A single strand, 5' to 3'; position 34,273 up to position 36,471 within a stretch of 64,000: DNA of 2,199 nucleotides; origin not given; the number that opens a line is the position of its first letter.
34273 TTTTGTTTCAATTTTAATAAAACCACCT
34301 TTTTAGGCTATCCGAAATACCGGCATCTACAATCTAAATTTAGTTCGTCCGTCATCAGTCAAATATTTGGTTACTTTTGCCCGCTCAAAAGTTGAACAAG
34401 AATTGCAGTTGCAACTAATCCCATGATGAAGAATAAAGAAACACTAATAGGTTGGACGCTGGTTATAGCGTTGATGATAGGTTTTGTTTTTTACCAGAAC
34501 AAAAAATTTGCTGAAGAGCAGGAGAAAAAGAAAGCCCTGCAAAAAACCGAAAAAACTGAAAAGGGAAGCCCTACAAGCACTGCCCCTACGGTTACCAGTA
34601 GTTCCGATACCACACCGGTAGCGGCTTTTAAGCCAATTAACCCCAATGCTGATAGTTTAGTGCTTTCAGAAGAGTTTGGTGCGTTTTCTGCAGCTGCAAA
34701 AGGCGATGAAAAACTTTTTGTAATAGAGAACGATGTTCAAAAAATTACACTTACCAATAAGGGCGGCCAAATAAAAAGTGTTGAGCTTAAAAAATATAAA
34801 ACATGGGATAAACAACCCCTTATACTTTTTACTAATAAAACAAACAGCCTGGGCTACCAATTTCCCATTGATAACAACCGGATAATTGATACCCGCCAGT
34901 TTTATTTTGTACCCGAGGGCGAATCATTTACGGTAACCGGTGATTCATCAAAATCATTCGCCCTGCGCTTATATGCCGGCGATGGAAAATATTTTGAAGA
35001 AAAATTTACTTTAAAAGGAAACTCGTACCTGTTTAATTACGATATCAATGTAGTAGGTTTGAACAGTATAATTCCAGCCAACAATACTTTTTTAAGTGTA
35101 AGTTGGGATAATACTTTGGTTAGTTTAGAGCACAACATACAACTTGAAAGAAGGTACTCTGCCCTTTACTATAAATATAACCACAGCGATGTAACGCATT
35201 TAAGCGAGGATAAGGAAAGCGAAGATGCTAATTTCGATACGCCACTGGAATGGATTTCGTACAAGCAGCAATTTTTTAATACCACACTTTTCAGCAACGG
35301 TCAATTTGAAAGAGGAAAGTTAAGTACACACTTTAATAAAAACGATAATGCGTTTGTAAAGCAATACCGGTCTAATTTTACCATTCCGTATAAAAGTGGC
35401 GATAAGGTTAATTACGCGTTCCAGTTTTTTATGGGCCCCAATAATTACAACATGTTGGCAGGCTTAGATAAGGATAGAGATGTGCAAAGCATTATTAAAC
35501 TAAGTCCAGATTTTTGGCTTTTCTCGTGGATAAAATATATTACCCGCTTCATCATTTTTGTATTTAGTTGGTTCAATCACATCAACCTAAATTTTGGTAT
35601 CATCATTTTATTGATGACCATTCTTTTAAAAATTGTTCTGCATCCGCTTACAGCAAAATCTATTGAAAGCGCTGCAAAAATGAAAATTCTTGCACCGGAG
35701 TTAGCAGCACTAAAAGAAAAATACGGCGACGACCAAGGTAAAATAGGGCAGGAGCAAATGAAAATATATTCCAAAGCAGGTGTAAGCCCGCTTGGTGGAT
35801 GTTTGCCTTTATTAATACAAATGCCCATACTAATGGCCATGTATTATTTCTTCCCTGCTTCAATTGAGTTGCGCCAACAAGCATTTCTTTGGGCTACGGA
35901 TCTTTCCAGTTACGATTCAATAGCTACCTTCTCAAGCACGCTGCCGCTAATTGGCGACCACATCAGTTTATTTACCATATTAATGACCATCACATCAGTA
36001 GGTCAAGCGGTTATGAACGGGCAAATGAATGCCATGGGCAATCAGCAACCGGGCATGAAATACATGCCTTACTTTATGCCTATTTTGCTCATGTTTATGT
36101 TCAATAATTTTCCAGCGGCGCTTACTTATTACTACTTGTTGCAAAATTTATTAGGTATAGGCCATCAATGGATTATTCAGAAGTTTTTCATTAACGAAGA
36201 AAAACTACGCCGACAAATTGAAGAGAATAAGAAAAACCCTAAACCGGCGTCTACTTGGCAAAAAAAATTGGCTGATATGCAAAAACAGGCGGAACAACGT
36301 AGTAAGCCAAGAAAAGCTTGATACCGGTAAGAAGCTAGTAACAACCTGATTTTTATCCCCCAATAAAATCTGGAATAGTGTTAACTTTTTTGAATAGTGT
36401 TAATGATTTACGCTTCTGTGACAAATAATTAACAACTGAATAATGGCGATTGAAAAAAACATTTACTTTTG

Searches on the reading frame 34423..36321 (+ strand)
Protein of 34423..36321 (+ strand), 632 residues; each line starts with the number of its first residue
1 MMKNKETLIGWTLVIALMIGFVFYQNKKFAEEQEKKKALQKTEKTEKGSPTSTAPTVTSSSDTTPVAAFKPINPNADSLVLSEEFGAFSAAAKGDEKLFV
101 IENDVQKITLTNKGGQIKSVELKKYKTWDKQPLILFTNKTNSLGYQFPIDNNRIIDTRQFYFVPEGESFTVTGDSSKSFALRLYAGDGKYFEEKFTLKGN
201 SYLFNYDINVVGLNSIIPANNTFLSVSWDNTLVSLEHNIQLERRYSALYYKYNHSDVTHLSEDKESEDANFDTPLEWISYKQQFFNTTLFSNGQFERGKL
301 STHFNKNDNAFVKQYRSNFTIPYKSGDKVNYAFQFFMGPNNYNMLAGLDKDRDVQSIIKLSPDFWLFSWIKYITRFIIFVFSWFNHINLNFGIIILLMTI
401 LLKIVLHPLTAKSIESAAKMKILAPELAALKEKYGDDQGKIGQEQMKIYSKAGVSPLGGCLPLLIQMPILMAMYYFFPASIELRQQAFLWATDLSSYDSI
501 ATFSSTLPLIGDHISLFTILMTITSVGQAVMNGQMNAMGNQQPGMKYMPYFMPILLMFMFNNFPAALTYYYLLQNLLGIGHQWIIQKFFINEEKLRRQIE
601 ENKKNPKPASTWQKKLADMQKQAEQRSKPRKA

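Call 12: search_protein_families(library=pfam, proteins=[window:34423-36321:+])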
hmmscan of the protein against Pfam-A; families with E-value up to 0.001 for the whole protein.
window:34423-36321:+ (632 aa): 2 families
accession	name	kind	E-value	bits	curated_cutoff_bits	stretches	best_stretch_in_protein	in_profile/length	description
PF02096.25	60KD_IMP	-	1.1e-51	175.5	35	1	391-587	1-163/163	60Kd inner membrane protein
PF14849.12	YidC_periplas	-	4.2e-27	96.2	24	1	100-370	3-276/283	YidC periplasmic domain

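Call 20: find_homologous_proteins(query=window:34423-36321:+, max_evalue=1e-50)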
Query window:34423-36321:+ (632 aa): 7971 proteins with E <= 1e-50 among 8000 candidates; the best 120 are listed.
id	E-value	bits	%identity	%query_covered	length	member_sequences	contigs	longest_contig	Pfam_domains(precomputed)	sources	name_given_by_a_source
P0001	0.0e+0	1433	100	100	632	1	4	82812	PF02096.27,PF14849.13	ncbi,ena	-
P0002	0.0e+0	1096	76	100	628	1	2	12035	PF02096.27,PF14849.13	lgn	-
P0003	0.0e+0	1082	75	100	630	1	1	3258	PF02096.27,PF14849.13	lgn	-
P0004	0.0e+0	1078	74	100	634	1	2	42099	PF02096.27,PF14849.13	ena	-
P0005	0.0e+0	1078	74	99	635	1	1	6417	PF02096.27,PF14849.13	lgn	-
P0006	0.0e+0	1076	74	100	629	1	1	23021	PF02096.27,PF14849.13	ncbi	-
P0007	0.0e+0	1070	74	100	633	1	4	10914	PF02096.27,PF14849.13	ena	-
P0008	0.0e+0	1070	73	100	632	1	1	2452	PF02096.27,PF14849.13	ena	-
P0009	0.0e+0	1070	74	100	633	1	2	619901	PF02096.27,PF14849.13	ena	-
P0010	0.0e+0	1068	74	100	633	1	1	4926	PF02096.27,PF14849.13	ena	-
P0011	0.0e+0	1062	73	100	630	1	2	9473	PF02096.27,PF14849.13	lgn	-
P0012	0.0e+0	1059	72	100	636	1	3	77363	PF02096.27,PF14849.13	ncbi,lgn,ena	-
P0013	0.0e+0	1052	72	100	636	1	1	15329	PF02096.27,PF14849.13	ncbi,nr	ncbi:MAG TPA: membrane protein insertase YidC [Chitinophagales bacterium]|nr:membrane protein insert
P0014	0.0e+0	1049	72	100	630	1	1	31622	PF02096.27,PF14849.13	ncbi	ncbi:MAG: membrane protein insertase YidC [Bacteroidota bacterium]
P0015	0.0e+0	1049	71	98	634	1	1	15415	PF02096.27,PF14849.13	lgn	-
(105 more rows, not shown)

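Call 21: find_encoding_contigs(protein=P0001, flank=10000, max_places=6)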
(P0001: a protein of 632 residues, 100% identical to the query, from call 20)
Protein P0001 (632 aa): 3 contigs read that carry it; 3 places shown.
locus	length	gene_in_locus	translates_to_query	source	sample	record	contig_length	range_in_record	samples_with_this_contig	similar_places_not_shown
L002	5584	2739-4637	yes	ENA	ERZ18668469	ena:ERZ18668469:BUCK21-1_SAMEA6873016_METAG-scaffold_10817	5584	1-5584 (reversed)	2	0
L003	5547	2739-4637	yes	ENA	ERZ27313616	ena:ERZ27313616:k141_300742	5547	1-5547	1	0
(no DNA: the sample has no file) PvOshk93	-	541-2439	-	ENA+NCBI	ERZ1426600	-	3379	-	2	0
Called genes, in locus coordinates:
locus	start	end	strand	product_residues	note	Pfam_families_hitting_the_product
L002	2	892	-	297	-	?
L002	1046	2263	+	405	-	-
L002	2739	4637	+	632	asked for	PF14849:YidC_periplas, PF02096:60KD_IMP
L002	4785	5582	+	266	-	?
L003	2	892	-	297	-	?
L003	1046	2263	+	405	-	-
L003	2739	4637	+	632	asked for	PF14849:YidC_periplas, PF02096:60KD_IMP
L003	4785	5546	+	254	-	?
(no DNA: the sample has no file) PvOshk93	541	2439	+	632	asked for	PF14849:YidC_periplas, PF02096:60KD_IMP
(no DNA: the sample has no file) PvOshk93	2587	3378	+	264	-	?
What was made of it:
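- Tried and rejected: The YidC look-up returned only 5.5-kb same-species contigs, and its NCBI-held record had no DNA file (call 21).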

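Call 22: find_encoding_contigs(protein=P0009, flank=10000, max_places=3)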
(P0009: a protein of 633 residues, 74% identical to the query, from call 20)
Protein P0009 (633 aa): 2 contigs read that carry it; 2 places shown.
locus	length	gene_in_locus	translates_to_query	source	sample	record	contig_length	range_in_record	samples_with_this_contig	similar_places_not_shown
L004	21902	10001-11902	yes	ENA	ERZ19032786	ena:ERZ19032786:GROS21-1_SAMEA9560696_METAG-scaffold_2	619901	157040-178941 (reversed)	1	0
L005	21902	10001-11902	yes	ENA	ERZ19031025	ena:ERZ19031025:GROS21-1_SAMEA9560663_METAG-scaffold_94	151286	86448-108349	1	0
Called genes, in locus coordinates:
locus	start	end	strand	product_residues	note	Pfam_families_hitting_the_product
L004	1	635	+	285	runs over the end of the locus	PF01061:ABC2_membrane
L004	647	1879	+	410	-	PF00005:ABC_tran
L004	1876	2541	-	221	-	-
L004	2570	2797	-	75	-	-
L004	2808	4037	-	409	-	PF00801:PKD (weak), PF18911:PKD_4, PF18962:Por_Secre_tail (weak)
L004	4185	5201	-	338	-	PF00155:Aminotran_1_2 (weak), PF01212:Beta_elim_lyase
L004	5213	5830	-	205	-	PF01694:Rhomboid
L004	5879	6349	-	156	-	PF02590:SPOUT_MTase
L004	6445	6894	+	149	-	-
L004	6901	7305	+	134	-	-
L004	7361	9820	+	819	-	PF17900:Peptidase_M1_N, PF01433:Peptidase_M1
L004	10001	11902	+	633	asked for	PF14849:YidC_periplas, PF02096:60KD_IMP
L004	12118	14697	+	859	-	PF16403:Bact_surface_Ig-like (weak), PF00801:PKD, PF18911:PKD_4, PF18962:Por_Secre_tail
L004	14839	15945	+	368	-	-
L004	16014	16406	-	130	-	-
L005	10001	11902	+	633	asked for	PF14849:YidC_periplas, PF02096:60KD_IMP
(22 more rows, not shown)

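Call 38: find_encoding_contigs(protein=P0002, flank=10000, max_places=2)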
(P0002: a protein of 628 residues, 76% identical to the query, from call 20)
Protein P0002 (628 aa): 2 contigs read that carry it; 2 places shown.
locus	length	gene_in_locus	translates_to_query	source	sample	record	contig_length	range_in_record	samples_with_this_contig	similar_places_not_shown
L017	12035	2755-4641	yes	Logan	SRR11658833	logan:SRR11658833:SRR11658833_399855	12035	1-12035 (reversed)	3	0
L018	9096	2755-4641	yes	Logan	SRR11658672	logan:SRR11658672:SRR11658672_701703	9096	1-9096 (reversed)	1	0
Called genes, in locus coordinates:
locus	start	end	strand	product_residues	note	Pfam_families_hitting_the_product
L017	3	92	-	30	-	?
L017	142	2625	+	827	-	PF17900:Peptidase_M1_N, PF01433:Peptidase_M1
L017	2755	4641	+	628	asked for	PF14849:YidC_periplas, PF02096:60KD_IMP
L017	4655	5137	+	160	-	PF20033:DUF6438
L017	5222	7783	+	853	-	PF16403:Bact_surface_Ig-like (weak), PF18962:Por_Secre_tail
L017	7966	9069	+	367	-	-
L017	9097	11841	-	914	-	PF13573:SprB, PF24595:DUF7619, PF18962:Por_Secre_tail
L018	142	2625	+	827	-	PF17900:Peptidase_M1_N, PF01433:Peptidase_M1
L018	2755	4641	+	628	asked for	PF14849:YidC_periplas, PF02096:60KD_IMP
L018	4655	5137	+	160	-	PF20033:DUF6438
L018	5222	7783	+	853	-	PF16403:Bact_surface_Ig-like (weak), PF18962:Por_Secre_tail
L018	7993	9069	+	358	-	-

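Call 39: find_encoding_contigs(protein=P0004, flank=10000, max_places=2)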
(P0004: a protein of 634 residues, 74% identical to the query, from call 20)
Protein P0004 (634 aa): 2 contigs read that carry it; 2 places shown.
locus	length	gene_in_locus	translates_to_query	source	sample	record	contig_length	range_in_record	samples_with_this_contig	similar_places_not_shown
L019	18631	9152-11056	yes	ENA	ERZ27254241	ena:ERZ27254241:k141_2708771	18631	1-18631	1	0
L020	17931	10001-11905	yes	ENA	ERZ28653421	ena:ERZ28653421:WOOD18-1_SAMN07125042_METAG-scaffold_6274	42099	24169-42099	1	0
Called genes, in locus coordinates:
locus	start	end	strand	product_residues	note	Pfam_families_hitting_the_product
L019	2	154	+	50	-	?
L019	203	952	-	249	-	PF00072:Response_reg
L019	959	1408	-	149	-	PF00072:Response_reg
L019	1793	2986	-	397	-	-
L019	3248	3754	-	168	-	-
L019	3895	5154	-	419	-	PF04116:FA_hydroxylase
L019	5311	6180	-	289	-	PF13431:TPR_17 (faint), PF13432:TPR_16 (faint), PF14559:TPR_19 (faint), PF07719:TPR_2 (faint), PF13174:TPR_6 (faint), PF13181:TPR_8 (faint), PF13371:TPR_9 (weak), PF00515:TPR_1 (weak), +3 more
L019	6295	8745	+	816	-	PF17900:Peptidase_M1_N, PF01433:Peptidase_M1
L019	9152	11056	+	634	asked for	PF14849:YidC_periplas, PF02096:60KD_IMP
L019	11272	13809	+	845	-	PF16403:Bact_surface_Ig-like, PF18962:Por_Secre_tail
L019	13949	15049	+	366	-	-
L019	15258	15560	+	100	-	PF00166:Cpn10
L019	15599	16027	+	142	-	PF00118:Cpn60_TCP1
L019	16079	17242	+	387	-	PF00118:Cpn60_TCP1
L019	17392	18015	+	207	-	PF06736:TMEM175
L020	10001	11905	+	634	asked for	PF14849:YidC_periplas, PF02096:60KD_IMP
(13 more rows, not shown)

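Call 40: find_encoding_contigs(protein=P0006, flank=10000, max_places=2)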
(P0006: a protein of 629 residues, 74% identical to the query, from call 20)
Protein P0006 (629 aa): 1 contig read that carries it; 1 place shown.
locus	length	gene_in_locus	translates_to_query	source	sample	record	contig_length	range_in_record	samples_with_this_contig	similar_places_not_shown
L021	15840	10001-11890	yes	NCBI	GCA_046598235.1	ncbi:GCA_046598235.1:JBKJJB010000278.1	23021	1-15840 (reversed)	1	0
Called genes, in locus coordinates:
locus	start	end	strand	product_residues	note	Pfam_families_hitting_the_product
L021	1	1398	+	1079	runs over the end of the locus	PF18911:PKD_4, PF00801:PKD, PF18911:PKD_4, PF18911:PKD_4, PF00801:PKD, PF18911:PKD_4, PF18911:PKD_4, PF13585:CHU_C, +3 more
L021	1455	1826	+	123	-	PF01381:HTH_3 (weak)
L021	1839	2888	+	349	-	PF11751:PorP_SprF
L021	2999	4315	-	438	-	PF05221:AdoHcyase, PF00670:AdoHcyase_NAD, PF02826:2-Hacid_dh_C, PF07991:KARI_N (weak), PF13241:NAD_binding_7 (weak)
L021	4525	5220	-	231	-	PF00072:Response_reg, PF23198:PDE8A_N (faint), PF00486:Trans_reg_C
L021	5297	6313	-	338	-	PF00512:HisKA, PF02518:HATPase_c, PF14501:HATPase_c_5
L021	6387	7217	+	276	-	PF24713:TOR1L1_C (faint)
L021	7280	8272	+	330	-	PF05987:DUF898, PF14018:DUF4234 (faint), PF05987:DUF898, PF20403:DUF6693 (weak), PF05987:DUF898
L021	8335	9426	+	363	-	PF01435:Peptidase_M48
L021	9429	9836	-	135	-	-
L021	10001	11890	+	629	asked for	PF14849:YidC_periplas, PF02096:60KD_IMP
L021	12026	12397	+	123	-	PF20033:DUF6438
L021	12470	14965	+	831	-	PF16403:Bact_surface_Ig-like, PF00801:PKD (weak), PF18911:PKD_4, PF18962:Por_Secre_tail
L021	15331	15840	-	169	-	?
